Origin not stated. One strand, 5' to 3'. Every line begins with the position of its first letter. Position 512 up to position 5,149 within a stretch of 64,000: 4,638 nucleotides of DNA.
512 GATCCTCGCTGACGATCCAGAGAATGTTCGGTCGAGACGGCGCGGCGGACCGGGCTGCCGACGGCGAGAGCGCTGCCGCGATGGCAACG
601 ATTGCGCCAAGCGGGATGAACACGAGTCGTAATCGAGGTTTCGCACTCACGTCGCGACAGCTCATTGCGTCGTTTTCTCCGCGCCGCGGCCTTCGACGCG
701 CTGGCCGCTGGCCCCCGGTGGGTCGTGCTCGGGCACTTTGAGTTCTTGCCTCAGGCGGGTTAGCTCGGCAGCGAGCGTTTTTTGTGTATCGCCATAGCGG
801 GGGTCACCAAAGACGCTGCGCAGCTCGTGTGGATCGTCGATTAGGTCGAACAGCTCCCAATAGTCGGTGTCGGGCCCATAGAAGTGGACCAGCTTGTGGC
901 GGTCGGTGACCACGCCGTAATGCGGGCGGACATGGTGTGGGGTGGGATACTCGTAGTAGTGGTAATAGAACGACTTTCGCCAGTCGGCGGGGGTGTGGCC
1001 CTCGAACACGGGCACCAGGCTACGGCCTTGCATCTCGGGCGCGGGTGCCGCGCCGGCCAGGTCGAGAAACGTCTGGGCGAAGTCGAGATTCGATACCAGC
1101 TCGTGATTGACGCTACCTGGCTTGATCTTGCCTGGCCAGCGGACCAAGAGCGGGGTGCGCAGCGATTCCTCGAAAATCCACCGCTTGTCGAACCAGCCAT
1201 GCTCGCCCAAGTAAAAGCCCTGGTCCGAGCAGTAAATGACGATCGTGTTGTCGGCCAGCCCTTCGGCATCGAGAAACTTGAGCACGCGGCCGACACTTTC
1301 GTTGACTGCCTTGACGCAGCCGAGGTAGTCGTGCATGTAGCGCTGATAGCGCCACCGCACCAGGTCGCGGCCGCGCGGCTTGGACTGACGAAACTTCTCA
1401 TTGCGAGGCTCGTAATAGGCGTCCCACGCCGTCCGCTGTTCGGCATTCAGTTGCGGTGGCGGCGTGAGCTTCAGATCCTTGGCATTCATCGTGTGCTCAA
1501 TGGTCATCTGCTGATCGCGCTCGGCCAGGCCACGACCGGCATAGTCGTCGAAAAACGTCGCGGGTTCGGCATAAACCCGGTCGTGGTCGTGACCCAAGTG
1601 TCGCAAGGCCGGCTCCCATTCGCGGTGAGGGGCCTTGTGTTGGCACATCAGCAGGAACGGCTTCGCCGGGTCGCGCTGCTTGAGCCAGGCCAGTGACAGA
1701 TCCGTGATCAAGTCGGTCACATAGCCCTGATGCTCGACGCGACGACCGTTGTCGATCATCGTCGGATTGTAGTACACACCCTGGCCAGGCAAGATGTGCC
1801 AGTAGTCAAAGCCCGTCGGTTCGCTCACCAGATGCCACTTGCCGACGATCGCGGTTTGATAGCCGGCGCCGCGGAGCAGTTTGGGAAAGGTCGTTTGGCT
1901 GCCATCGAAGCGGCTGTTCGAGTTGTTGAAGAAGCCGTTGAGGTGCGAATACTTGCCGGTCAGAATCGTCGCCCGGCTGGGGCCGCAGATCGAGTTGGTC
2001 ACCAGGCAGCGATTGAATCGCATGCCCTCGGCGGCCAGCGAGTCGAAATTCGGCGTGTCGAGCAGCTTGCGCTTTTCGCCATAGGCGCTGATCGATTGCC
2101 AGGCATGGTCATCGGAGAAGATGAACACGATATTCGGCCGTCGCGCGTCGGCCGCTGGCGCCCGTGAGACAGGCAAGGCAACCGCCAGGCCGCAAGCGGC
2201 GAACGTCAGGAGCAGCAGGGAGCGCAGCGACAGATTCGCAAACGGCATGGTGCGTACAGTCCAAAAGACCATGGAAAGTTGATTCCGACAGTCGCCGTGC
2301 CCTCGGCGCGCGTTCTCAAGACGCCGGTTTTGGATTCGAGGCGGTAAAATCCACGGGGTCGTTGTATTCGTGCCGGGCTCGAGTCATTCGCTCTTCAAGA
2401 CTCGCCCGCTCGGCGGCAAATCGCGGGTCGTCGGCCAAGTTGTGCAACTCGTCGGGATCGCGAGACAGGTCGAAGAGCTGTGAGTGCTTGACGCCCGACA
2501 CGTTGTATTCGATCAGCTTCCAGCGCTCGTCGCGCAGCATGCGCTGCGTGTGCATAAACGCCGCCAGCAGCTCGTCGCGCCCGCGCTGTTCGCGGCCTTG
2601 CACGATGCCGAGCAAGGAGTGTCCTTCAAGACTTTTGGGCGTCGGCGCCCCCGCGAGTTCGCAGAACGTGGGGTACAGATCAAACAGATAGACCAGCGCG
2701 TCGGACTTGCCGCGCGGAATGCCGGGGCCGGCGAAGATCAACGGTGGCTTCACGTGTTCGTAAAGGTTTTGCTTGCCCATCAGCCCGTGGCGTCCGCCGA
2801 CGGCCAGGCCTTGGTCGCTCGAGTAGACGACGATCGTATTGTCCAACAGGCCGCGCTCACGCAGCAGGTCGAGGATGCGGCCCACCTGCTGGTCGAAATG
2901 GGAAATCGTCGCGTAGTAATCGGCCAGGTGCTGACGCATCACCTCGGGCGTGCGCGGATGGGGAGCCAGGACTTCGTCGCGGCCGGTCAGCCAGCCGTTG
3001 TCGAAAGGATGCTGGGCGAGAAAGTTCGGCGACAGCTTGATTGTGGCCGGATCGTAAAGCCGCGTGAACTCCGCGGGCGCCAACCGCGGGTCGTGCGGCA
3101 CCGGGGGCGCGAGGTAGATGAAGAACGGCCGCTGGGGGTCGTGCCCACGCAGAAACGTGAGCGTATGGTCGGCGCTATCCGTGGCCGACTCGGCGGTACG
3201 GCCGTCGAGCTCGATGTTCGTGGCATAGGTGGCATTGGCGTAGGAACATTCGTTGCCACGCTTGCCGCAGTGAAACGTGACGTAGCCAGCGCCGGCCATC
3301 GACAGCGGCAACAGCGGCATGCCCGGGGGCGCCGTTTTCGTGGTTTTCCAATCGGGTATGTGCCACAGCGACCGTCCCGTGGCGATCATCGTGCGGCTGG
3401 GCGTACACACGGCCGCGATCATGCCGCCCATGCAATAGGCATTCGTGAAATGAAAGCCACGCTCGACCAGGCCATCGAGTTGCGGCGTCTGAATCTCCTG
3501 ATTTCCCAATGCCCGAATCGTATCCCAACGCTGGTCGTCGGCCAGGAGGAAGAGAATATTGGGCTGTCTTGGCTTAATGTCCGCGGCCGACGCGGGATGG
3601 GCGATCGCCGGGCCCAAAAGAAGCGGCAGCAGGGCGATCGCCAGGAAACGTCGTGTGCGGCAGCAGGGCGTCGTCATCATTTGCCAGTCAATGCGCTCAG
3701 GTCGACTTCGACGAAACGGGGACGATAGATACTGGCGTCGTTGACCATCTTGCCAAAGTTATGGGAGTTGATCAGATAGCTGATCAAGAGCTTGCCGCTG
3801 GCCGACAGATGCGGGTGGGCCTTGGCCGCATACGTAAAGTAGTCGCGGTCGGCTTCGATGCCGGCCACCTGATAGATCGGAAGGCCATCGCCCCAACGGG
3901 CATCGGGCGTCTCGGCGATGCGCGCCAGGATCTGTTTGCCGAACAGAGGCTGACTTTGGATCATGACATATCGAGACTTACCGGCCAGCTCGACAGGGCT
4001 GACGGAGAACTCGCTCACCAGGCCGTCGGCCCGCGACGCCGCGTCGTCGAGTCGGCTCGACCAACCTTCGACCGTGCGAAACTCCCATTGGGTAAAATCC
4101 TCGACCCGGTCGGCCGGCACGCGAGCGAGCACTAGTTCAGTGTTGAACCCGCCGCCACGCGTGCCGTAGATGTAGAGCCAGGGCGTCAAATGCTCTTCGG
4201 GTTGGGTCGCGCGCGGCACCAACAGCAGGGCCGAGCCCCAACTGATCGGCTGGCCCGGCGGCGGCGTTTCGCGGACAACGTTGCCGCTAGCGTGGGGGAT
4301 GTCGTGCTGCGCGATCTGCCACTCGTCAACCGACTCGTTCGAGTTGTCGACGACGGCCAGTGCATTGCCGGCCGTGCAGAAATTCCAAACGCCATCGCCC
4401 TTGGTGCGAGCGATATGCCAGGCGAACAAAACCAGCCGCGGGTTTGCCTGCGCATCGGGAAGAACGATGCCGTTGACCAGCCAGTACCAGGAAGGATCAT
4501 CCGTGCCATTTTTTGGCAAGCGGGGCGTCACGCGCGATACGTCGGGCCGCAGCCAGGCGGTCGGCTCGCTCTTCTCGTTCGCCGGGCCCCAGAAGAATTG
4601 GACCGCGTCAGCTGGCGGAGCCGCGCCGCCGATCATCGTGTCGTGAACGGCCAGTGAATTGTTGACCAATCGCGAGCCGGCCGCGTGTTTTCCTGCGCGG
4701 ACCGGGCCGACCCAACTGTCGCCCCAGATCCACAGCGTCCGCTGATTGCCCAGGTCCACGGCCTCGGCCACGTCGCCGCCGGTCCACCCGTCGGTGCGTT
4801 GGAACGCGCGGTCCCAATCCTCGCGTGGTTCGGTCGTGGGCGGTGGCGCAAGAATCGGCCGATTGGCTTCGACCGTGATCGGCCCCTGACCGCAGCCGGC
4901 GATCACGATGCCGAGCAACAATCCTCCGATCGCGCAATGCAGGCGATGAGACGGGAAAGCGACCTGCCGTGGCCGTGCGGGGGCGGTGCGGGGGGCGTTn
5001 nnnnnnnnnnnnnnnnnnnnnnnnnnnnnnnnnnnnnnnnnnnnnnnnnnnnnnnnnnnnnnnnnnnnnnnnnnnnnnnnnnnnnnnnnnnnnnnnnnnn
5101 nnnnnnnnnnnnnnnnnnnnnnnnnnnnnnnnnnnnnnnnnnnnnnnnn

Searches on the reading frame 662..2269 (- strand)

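Call 45: search_protein_families(library=pfam, proteins=[window:662-2269:-], max_evalue=0.00001)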
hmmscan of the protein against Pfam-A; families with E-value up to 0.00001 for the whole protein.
window:662-2269:- (535 aa): 3 families
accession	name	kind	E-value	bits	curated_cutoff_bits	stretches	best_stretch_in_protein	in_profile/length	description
PF16347.10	SGSH_C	-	1.4e-63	214.1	29.3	1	355-508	1-153/154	N-sulphoglucosamine sulphohydrolase, C-terminal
PF00884.28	Sulfatase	-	8.1e-53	180.1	25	1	45-407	1-301/301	Sulfatase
PF01663.27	Phosphodiest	-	5.9e-07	29.8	23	0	70-117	18-66/342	Type I phosphodiesterase / nucleotide pyrophosphatase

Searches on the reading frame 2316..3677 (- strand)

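Call 45: search_protein_families(library=pfam, proteins=[window:2316-3677:-], max_evalue=0.00001)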
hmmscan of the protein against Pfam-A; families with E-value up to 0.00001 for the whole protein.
window:2316-3677:- (453 aa): 2 families
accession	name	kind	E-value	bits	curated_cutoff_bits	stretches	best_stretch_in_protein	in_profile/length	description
PF00884.28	Sulfatase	-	6.6e-38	131.2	25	1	39-344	1-301/301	Sulfatase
PF16347.10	SGSH_C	-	9.6e-19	68.5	29.3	1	295-436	1-153/154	N-sulphoglucosamine sulphohydrolase, C-terminal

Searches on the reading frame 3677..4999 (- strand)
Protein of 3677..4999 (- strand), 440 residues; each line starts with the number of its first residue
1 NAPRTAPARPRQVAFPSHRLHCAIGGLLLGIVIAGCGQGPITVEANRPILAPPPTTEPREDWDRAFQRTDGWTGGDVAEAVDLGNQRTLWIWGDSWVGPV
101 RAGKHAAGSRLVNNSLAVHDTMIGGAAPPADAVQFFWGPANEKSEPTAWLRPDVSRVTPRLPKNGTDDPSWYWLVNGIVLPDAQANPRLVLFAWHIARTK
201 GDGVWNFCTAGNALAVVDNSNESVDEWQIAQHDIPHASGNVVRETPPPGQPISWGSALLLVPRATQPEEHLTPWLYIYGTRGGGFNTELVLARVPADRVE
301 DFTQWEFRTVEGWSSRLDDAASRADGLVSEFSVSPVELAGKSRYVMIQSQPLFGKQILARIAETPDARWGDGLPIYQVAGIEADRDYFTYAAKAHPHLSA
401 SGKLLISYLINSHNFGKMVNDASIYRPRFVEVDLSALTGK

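Call 45: search_protein_families(library=pfam, proteins=[window:3677-4999:-], max_evalue=0.00001)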
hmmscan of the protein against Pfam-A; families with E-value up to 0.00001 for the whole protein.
window:3677-4999:- (440 aa): 1 family
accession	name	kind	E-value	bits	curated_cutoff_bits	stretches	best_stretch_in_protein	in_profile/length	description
PF13810.12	DUF4185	-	8e-14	52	39.5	1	273-404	172-292/309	Domain of unknown function (DUF4185)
